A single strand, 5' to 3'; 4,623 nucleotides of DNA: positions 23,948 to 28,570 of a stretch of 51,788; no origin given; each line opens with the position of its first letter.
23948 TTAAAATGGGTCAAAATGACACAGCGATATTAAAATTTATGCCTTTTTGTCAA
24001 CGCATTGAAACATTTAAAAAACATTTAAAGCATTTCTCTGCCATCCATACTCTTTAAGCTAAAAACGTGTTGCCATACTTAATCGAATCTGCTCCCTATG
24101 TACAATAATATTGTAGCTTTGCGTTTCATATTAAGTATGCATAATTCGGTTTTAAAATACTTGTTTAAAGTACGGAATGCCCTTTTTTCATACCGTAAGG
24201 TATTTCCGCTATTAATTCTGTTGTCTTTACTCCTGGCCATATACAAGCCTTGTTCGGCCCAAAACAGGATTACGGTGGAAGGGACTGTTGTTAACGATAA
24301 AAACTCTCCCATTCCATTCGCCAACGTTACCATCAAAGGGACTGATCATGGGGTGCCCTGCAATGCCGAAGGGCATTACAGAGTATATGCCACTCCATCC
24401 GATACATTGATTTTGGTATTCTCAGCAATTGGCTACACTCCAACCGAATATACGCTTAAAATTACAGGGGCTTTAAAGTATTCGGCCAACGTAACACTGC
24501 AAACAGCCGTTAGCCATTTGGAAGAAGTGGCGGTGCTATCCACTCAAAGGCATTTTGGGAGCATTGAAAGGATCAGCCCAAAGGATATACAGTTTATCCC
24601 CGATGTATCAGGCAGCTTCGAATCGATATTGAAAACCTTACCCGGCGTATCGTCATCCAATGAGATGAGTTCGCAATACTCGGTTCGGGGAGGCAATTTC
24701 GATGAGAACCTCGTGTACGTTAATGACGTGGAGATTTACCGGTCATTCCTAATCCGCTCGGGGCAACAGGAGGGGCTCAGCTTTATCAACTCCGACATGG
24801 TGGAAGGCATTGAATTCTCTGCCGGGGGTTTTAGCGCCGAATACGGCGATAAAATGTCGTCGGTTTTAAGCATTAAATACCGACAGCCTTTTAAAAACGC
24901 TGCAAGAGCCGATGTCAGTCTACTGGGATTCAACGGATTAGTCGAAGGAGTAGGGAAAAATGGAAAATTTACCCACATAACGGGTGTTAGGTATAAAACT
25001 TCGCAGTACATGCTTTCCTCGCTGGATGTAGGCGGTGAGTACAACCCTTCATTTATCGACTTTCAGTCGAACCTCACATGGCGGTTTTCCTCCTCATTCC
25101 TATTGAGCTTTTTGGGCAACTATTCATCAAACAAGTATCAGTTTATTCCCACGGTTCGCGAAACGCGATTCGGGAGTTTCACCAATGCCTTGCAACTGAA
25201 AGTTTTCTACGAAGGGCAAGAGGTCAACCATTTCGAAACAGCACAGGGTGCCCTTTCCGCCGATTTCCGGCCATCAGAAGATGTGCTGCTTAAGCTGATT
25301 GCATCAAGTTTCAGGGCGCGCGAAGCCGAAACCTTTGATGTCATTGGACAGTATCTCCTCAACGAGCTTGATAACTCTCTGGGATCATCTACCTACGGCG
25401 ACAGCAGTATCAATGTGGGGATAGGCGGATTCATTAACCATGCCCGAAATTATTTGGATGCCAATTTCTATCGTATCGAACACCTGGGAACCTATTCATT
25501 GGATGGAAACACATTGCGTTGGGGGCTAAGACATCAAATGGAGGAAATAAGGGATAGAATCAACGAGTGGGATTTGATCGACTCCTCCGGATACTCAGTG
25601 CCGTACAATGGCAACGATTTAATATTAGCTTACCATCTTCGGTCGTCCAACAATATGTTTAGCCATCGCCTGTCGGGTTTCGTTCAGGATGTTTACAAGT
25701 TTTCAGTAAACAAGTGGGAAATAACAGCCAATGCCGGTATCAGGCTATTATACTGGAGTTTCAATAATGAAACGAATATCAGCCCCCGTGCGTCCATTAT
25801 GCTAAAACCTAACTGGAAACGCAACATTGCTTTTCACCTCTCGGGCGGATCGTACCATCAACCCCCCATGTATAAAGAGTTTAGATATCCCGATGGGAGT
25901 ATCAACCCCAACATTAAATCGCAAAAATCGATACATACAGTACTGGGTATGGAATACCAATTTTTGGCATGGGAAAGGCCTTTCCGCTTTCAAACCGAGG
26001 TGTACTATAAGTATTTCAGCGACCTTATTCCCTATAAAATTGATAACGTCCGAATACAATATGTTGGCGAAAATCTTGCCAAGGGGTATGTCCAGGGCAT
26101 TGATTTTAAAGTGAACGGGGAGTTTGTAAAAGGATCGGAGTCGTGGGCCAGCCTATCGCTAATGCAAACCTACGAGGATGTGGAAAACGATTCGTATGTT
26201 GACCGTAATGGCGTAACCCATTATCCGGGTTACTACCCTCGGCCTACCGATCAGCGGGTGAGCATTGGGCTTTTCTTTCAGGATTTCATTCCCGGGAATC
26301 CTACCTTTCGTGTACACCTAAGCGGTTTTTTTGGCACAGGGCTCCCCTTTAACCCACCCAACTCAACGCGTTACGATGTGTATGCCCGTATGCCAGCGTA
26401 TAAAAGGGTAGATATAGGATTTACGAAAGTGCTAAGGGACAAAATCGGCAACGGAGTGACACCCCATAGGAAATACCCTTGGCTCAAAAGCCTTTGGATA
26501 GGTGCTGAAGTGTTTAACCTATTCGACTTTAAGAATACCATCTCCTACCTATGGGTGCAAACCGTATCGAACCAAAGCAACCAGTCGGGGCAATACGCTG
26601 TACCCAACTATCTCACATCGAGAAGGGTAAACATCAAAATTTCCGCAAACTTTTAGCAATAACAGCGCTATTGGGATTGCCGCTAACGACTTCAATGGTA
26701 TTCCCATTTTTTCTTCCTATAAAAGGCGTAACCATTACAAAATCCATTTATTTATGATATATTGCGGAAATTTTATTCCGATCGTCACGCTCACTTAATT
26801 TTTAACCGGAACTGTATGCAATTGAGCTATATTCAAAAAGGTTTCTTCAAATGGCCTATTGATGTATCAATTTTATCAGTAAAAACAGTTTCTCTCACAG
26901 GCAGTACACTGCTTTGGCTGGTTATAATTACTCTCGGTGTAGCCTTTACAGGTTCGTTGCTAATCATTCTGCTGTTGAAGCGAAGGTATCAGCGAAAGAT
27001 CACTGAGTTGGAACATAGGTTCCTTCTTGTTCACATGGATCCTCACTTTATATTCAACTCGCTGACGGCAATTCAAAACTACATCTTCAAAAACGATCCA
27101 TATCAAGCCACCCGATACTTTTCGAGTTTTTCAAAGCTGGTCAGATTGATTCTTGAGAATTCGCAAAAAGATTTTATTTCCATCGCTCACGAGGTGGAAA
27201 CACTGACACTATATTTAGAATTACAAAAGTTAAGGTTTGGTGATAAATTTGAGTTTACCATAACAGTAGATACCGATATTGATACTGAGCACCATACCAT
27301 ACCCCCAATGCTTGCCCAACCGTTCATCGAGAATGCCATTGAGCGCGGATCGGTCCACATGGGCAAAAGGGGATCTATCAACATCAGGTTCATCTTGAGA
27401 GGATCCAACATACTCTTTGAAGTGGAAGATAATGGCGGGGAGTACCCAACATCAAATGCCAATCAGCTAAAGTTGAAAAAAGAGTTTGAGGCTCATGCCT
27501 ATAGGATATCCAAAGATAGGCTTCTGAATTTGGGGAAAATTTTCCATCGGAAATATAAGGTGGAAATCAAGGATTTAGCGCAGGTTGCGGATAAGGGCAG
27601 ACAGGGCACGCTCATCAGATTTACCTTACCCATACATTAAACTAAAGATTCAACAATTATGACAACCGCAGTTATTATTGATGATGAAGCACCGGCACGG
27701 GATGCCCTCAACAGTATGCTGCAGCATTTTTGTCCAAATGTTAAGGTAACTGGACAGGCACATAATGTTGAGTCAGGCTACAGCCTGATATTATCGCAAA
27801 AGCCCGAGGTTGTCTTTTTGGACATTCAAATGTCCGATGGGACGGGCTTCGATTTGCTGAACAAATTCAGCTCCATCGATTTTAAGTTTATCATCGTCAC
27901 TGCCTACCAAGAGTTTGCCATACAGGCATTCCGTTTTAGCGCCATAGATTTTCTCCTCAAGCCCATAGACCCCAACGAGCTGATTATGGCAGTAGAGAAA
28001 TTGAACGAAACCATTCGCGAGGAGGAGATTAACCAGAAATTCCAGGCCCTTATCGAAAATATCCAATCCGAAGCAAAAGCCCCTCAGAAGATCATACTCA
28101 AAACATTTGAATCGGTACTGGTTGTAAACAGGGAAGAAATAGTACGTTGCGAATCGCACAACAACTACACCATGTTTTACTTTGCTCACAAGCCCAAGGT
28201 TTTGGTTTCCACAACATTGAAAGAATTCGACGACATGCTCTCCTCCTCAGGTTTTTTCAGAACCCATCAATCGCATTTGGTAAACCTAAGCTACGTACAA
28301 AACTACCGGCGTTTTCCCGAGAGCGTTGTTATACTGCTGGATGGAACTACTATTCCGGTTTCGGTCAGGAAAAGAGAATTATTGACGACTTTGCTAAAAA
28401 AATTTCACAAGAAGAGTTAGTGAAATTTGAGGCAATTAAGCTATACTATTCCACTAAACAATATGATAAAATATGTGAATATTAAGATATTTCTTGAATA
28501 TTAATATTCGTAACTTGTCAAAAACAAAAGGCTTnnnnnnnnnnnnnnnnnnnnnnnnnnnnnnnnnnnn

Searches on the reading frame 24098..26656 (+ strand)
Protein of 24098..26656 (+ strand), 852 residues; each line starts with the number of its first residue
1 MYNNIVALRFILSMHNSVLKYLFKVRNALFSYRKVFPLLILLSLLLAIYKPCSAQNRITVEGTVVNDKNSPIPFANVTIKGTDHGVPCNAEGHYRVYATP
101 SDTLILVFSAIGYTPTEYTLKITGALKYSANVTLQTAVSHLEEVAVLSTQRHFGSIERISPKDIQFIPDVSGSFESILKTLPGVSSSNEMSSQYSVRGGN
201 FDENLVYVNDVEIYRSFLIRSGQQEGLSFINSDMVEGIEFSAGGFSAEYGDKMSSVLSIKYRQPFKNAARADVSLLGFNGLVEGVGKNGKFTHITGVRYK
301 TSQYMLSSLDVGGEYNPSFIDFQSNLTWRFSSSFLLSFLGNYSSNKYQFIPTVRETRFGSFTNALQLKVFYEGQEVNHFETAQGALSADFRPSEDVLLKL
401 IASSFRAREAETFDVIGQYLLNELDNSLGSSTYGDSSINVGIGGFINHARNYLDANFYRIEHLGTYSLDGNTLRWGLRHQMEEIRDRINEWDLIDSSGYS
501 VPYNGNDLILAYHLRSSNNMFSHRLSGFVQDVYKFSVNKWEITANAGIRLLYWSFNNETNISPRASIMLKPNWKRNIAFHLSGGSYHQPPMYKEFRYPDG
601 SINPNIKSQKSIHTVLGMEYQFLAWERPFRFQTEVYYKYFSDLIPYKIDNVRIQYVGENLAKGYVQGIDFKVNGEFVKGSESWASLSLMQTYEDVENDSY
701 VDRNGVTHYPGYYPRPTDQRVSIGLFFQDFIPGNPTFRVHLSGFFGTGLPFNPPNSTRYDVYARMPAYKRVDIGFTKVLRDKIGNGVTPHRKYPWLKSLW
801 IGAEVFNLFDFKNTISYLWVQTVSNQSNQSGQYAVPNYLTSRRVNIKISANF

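Call 13: search_protein_families(library=pfam, proteins=[window:24098-26656:+], max_evalue=0.001)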
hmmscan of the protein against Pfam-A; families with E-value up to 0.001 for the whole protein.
window:24098-26656:+ (852 aa): 3 families
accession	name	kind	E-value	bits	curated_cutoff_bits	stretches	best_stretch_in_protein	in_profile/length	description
PF13715.12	CarbopepD_reg_2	-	2e-16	60.2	32.2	1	60-146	1-88/88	CarboxypepD_reg-like domain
PF13620.12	CarboxypepD_reg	-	6.1e-12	46.2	32.3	1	59-135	1-82/82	Carboxypeptidase regulatory-like domain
PF07715.20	Plug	-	5.5e-11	43.4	23.9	1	154-251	7-101/107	TonB-dependent Receptor Plug Domain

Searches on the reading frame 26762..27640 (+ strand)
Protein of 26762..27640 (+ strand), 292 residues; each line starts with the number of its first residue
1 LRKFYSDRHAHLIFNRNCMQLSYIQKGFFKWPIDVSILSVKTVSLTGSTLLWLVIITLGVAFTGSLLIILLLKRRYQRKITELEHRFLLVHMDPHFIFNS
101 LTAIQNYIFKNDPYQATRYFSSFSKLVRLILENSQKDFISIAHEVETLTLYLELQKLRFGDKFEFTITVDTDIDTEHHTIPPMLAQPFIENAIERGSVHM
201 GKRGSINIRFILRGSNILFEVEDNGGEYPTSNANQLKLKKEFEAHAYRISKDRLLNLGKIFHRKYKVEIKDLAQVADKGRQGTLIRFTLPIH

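Call 13: search_protein_families(library=pfam, proteins=[window:26762-27640:+], max_evalue=0.001)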
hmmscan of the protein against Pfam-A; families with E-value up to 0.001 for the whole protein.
window:26762-27640:+ (292 aa): 1 family
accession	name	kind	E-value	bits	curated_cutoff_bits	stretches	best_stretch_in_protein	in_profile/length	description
PF06580.19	His_kinase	-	1.6e-19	70.4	25.2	1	84-163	2-81/81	Histidine kinase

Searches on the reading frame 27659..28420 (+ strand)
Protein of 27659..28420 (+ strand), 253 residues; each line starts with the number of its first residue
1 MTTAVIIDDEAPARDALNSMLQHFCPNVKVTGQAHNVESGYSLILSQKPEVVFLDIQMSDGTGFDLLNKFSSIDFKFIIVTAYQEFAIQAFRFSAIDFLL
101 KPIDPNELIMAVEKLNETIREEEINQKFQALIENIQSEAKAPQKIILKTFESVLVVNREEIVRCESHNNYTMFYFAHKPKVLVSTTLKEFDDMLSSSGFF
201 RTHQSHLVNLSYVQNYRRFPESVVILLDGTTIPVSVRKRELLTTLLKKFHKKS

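Call 13: search_protein_families(library=pfam, proteins=[window:27659-28420:+], max_evalue=0.001)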
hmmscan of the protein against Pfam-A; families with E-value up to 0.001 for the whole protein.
window:27659-28420:+ (253 aa): 2 families
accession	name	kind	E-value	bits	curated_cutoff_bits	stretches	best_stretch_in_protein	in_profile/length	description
PF00072.30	Response_reg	-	3.8e-17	62.9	30.2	1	5-112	2-110/111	Response regulator receiver domain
PF04397.21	LytTR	-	4.2e-17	62.6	22.6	1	153-246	3-97/98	LytTr DNA-binding domain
